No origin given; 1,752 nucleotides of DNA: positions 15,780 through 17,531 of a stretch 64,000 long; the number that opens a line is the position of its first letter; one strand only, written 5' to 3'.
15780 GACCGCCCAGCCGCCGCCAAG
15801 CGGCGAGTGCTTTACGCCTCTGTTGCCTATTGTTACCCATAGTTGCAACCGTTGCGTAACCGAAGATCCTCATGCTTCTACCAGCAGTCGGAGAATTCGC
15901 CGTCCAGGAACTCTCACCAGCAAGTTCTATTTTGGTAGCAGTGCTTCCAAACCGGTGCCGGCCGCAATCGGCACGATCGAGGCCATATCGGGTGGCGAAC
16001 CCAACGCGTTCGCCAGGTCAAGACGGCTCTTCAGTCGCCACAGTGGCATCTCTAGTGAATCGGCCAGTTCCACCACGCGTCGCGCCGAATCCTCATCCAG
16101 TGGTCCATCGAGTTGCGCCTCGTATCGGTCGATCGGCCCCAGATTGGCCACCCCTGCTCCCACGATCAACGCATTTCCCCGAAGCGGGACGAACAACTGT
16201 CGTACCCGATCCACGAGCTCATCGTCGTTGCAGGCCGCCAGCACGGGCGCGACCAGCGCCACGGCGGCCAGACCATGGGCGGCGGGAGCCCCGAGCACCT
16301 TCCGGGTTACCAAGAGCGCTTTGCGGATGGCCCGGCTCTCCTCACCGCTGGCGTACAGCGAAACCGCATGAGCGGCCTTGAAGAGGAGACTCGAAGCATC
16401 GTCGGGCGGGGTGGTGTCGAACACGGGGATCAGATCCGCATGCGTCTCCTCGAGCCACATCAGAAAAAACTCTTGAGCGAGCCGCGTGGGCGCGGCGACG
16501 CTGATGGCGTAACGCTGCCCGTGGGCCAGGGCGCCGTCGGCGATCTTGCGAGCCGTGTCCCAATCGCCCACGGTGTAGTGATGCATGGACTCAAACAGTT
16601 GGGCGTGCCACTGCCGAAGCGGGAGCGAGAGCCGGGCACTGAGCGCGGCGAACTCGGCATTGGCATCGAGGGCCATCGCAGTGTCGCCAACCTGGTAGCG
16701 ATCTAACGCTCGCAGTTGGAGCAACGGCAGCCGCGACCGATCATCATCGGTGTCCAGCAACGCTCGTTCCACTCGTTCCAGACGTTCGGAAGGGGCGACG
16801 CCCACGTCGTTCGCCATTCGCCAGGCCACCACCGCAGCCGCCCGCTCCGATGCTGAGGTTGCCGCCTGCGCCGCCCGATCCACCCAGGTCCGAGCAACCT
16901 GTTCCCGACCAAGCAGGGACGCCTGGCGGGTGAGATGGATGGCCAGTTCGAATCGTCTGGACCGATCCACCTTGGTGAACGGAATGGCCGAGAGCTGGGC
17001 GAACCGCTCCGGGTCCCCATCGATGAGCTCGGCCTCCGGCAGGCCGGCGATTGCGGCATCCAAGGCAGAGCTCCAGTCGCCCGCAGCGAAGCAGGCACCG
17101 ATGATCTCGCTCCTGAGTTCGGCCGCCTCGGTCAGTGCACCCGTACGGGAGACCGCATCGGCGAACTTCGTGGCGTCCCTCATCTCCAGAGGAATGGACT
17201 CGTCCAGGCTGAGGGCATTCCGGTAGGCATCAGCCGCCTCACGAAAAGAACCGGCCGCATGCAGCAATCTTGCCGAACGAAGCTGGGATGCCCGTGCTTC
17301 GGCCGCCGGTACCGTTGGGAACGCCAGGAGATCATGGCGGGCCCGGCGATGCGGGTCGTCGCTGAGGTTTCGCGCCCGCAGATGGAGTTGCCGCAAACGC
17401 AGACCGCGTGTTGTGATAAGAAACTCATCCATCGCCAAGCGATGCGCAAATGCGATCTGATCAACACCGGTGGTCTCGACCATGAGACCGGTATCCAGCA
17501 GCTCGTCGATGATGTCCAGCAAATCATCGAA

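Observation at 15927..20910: Candidate novel system: minimal CHAT protease + C92 permuted-papain amidase + SARP-wHTH/BTAD-AAA-TPR STAND-like protein in one operon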

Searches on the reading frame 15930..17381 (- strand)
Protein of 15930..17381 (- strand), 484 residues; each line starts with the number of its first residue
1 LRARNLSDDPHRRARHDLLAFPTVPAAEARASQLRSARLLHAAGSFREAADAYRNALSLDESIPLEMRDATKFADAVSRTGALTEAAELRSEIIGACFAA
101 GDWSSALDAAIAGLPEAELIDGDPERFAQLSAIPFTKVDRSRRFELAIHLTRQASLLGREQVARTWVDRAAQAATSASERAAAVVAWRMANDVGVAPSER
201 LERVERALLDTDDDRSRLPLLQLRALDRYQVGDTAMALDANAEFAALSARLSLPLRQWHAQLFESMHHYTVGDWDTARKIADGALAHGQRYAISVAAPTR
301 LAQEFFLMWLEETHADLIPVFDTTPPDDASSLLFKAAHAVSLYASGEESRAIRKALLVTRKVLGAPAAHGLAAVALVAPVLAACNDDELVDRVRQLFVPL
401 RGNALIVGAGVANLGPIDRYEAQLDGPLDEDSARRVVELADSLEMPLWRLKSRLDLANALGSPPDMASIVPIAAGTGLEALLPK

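Call 95: search_solved_structures(query=A9, max_evalue=10, show_alignments=1)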
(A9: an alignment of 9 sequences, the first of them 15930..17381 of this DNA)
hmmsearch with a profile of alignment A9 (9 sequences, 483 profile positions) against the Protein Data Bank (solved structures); distinct sequences matched with E-value up to 10: 30.
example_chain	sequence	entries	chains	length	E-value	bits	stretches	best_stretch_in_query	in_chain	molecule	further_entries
6vfj_B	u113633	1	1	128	0.0051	18.9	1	39-69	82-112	I53_dn5B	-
7obi_A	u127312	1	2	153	0.012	17.7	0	38-65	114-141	CTPR-rv4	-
1w3b_A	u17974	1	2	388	0.016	17.3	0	36-101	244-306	UDP-N-ACETYLGLUCOSAMINE--PEPTIDE N-ACETYLGLUCOSAMINYLTRANSFERASE 110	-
6eou_A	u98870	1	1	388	0.022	16.8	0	37-101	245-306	UDP-N-acetylglucosamine--peptide N-acetylglucosaminyltransferase 110 kDa subunit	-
1na0_A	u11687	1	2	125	0.03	16.4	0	38-64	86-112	designed protein CTPR3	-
7ntf_A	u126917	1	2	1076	0.03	16.4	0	36-101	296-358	Isoform 1 of UDP-N-acetylglucosamine--peptide N-acetylglucosaminyltransferase 110 kDa subu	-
7yeh_B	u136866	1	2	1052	0.03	16.4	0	36-101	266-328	UDP-N-acetylglucosamine--peptide N-acetylglucosaminyltransferase 110 kDa subunit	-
7yea_A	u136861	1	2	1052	0.03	16.4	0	36-101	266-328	UDP-N-acetylglucosamine--peptide N-acetylglucosaminyltransferase 110 kDa subunit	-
3kd7_A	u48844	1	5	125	0.06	15.4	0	36-65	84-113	CTPR390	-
2fo7_A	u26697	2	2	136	0.073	15.1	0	38-62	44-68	SYNTHETIC CONSENSUS TPR PROTEIN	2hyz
8ch0_A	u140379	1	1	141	0.086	14.9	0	38-62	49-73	Consensus tetratricopeptide repeat protein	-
6vl6_A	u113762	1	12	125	0.17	13.9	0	38-71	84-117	T33_dn2A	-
8ur5_A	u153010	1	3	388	0.19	13.8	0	39-69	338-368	Trimer head HA,Hemagglutinin HA1 chain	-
8ur7_A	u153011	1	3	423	0.23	13.4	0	39-69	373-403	Trimer head HA,Hemagglutinin HA1 chain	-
6v8e_A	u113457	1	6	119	0.32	13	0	38-64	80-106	Designed protein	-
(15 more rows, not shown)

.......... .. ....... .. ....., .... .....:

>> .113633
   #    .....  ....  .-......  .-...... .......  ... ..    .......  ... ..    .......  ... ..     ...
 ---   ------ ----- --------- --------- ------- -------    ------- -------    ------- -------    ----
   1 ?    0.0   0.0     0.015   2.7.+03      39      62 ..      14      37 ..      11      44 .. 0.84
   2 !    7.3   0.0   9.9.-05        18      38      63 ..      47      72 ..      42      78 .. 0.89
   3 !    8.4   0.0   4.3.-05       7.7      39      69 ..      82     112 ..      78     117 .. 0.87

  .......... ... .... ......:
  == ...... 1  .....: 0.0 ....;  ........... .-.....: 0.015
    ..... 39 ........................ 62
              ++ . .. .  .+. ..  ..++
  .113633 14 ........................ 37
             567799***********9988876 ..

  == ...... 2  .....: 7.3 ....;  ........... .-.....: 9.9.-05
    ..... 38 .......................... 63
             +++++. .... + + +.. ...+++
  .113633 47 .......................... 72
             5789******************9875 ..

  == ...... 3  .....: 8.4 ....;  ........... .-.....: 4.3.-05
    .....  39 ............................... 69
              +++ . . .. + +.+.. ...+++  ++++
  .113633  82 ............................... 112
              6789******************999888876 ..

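Call 96: search_protein_families(library=pfam, alignment_id=A9, max_evalue=1)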
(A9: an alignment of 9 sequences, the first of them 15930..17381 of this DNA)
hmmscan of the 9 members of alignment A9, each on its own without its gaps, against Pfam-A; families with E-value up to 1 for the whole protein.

A. member 1, window:15930-17381:- (484 aa): 8 families
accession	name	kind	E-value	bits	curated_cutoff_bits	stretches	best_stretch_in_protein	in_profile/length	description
PF18861.7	PTP_tm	-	0.023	15.4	26.3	1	269-302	70-103/126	TM proximal of protein tyrosine phosphatase, receptor type J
PF00515.34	TPR_1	-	0.089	13.1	27.8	1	39-61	10-32/34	Tetratricopeptide repeat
PF12968.13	DUF3856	-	0.11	12.9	27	1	40-81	19-60/143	Domain of Unknown Function (DUF3856)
PF13414.12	TPR_11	-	0.12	12.5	26.8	1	39-62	3-26/42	TPR repeat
PF13428.12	TPR_14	-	0.17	13.1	23.5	1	32-61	3-32/44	Tetratricopeptide repeat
PF07719.23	TPR_2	-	0.22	12.2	27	1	37-61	8-32/34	Tetratricopeptide repeat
PF13176.12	TPR_7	-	0.24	12.1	27.9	0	37-61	6-30/36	Tetratricopeptide repeat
PF03315.21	SDH_beta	-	0.24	12.1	26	0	67-129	21-83/155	Serine dehydratase beta chain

B. families by the number of members that match (of 9 scanned): 16 families
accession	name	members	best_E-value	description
PF07719.23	TPR_2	6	2.1e-05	Tetratricopeptide repeat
PF13428.12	TPR_14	6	0.002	Tetratricopeptide repeat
PF13414.12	TPR_11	3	2.7e-05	TPR repeat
PF00515.34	TPR_1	3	0.0074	Tetratricopeptide repeat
PF13176.12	TPR_7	3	0.061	Tetratricopeptide repeat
PF18861.7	PTP_tm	2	0.023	TM proximal of protein tyrosine phosphatase, receptor type J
PF13181.12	TPR_8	2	0.028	Tetratricopeptide repeat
PF12968.13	DUF3856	2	0.11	Domain of Unknown Function (DUF3856)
PF14559.12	TPR_19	1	0.011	Tetratricopeptide repeat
PF20575.4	HTH_63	1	0.031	Helix-turn-helix domain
PF13424.12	TPR_12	1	0.036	Tetratricopeptide repeat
PF24575.1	TPR_Slam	1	0.1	Surface lipoprotein assembly modifier, N-terminal TPR repeats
PF22832.1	PsaO_TMD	1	0.12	PsaO transmembrane domain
PF07721.20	TPR_4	1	0.18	Tetratricopeptide repeat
PF03315.21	SDH_beta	1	0.24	Serine dehydratase beta chain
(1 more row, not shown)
